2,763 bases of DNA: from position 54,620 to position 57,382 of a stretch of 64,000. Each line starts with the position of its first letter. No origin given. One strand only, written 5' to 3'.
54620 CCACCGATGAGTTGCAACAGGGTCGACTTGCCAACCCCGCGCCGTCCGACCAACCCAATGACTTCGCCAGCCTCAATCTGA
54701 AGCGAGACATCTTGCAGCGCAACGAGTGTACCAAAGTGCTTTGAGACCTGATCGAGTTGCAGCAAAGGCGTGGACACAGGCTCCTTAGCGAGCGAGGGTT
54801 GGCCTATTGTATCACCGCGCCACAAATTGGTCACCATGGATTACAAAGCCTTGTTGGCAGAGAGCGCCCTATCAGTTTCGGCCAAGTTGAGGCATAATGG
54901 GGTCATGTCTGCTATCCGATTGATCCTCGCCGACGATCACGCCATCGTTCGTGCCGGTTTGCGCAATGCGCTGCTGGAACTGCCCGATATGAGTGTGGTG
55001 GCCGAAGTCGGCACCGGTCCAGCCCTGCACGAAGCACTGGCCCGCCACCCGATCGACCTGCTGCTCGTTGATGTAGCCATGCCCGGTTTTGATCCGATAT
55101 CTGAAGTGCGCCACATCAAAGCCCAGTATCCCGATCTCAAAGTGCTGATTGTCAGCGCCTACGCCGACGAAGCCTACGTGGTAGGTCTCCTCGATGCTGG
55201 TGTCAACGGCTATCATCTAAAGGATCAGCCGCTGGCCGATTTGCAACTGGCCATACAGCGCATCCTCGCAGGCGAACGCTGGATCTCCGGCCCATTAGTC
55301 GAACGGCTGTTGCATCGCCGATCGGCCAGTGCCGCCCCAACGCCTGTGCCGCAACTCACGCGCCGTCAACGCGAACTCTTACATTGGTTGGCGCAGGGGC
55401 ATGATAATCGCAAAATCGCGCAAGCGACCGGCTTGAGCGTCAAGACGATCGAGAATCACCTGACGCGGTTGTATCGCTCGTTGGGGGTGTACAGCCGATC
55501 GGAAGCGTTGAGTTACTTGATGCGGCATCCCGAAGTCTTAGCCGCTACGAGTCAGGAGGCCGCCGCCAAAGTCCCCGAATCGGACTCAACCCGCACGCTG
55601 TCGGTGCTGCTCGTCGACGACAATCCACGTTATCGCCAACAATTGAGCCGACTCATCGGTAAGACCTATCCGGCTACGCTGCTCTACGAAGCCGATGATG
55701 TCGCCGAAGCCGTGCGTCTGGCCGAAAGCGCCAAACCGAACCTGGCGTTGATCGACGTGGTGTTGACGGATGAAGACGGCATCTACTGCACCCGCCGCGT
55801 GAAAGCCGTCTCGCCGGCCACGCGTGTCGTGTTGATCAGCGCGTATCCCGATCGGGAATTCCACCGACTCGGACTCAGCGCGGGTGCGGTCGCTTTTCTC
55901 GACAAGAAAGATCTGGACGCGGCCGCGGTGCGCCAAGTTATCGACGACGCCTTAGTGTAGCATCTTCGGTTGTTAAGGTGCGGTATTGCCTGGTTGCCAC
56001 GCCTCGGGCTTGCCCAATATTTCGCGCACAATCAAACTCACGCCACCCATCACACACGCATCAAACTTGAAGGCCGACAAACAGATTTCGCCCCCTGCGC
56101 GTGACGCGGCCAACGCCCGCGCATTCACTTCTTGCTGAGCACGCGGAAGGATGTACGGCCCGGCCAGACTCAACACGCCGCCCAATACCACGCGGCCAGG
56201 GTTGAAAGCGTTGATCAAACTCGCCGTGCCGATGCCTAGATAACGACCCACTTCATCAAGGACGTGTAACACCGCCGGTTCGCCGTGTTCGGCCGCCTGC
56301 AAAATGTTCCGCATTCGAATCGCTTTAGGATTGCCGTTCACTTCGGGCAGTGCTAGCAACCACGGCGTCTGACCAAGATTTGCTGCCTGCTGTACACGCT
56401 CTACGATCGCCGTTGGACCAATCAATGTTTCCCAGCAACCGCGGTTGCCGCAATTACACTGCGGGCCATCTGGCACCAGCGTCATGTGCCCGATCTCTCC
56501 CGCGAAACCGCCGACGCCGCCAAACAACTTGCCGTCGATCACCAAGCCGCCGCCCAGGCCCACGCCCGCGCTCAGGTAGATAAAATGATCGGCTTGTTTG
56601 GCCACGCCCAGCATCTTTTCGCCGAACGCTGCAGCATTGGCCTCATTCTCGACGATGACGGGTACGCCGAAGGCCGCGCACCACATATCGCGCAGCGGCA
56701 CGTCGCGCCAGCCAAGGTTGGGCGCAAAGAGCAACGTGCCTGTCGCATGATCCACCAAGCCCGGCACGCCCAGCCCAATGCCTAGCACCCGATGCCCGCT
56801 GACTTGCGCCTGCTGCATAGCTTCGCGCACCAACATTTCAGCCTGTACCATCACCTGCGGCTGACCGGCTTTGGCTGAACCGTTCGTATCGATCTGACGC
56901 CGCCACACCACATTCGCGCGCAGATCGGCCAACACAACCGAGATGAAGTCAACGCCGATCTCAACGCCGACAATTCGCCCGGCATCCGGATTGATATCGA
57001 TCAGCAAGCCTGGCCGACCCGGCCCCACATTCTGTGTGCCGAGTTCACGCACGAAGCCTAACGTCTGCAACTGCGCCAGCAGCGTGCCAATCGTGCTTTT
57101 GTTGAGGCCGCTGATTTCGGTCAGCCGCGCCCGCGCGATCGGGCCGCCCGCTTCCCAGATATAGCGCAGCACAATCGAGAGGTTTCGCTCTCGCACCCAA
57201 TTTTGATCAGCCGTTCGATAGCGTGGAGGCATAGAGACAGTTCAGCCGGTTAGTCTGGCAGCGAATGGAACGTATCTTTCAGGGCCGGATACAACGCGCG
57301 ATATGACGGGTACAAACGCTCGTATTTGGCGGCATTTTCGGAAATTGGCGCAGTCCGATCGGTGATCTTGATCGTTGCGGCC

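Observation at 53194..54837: Soluble histidine kinase whose sensor module is a degenerate ABC-transporter ATPase domain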

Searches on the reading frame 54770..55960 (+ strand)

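Call 3: search_protein_families(library=pfam, proteins=[window:54770-55960:+], max_evalue=0.01)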
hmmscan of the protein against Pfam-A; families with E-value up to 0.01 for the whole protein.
window:54770-55960:+ (396 aa): 6 families
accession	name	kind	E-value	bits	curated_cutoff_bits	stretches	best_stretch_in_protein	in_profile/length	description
PF00072.30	Response_reg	-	3.4e-36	124.2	30.2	2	52-162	2-110/111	Response regulator receiver domain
PF00196.25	GerE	-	1.2e-14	54.1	23.5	1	195-249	2-56/57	Bacterial regulatory proteins, luxR family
PF08281.18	Sigma70_r4_2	-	4.7e-05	23.4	25.7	1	195-235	10-51/54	Sigma-70, region 4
PF14493.12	HTH_40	-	0.00041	21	27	1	205-237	7-39/89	Helix-turn-helix domain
PF01726.22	LexA_DNA_bind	-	0.0028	17.8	23.7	0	195-236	3-52/65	LexA DNA binding domain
PF13936.12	HTH_38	-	0.0029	17.7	27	1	196-233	5-43/44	Helix-turn-helix domain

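Call 4: search_protein_families(library=ncbifam, proteins=[window:54770-55960:+], max_evalue=0.01)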
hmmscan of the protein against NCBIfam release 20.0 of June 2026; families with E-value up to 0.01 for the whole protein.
window:54770-55960:+ (396 aa): 107 families (the best 25 are shown)
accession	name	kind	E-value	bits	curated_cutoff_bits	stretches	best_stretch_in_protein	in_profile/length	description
NF052445.1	RespRegMctR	equivalog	4.6e-44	150.3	300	2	49-253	2-202/205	two-component system response regulator MctR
NF007935.0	PRK10651.1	equivalog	2.3e-42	144.6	250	2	49-252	7-212/216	two-component system response regulator NarL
NF011896.0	PRK15369.1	equivalog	1.2e-40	139.4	242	2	47-250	2-204/211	two component system response regulator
NF047785.1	respo_reg_MadR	equivalog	3.7e-36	124.4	300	2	49-247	1-200/209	MadR family response regulator transcription factor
NF007018.1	PRK09483.1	equivalog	3e-34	118.6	280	2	49-253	2-206/217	UvrY/SirA/GacA family response regulator transcription factor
NF007708.0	PRK10403.1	equivalog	6.7e-33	113.9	343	2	48-246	6-204/215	nitrate/nitrite response regulator protein NarP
NF041830.1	RR_TF_ErdR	exception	2e-31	109.4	390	2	50-248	3-203/213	response regulator transcription factor ErdR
NF007403.0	PRK09935.1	equivalog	1.2e-30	106.7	271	2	49-251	4-205/210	fimbria biosynthesis transcriptional regulator FimZ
NF007419.0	PRK09958.1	equivalog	9.1e-26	90.7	251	2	52-249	4-197/204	acid-sensing system DNA-binding response regulator EvgA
NF001965.0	PRK00742.1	subfamily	1.5e-23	83.6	293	2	47-135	2-89/357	chemotaxis-specific protein-glutamate methyltransferase CheB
NF041367.1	CheY_Halo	equivalog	6.4e-23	81.3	200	2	279-394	1-113/114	chemotaxis protein CheY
NF008098.0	PRK10840.1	equivalog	1e-21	77.5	235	1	46-250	1-205/216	response regulator transcription factor RcsB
NF009206.0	PRK12555.1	subfamily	1.5e-20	73.4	342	2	278-389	2-114/340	chemotaxis-specific protein-glutamate methyltransferase CheB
NF007685.0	PRK10360.1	equivalog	4.2e-19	69.1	258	1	49-244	2-186/196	response regulator transcription factor UhpA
NF046022.1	RespRegCpdRBruc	equivalog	1.2e-18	67.2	180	2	49-136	2-87/120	cell cycle two-component system response regulator CpdR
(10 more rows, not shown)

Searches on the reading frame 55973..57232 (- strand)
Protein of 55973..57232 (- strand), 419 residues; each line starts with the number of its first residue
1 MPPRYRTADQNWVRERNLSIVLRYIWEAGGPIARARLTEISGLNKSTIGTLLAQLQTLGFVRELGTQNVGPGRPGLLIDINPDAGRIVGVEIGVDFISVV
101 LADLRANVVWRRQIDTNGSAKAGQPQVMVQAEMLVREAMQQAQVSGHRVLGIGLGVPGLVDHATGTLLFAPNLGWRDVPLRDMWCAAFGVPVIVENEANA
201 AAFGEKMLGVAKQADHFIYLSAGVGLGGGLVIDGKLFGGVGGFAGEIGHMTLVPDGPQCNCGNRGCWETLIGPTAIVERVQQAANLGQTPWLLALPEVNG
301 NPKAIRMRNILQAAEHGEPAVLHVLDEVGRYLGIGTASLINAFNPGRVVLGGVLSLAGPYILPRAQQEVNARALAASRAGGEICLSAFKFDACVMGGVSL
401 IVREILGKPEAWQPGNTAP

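Call 3: search_protein_families(library=pfam, proteins=[window:55973-57232:-], max_evalue=0.01)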
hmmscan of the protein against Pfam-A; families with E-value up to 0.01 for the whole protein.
window:55973-57232:- (419 aa): 2 families
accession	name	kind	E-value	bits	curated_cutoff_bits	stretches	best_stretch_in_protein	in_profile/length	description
PF00480.26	ROK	-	4.8e-63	213.9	22.9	1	88-401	2-291/294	ROK family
PF09339.16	HTH_IclR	-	0.00042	20.5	22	1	21-63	8-50/52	IclR helix-turn-helix domain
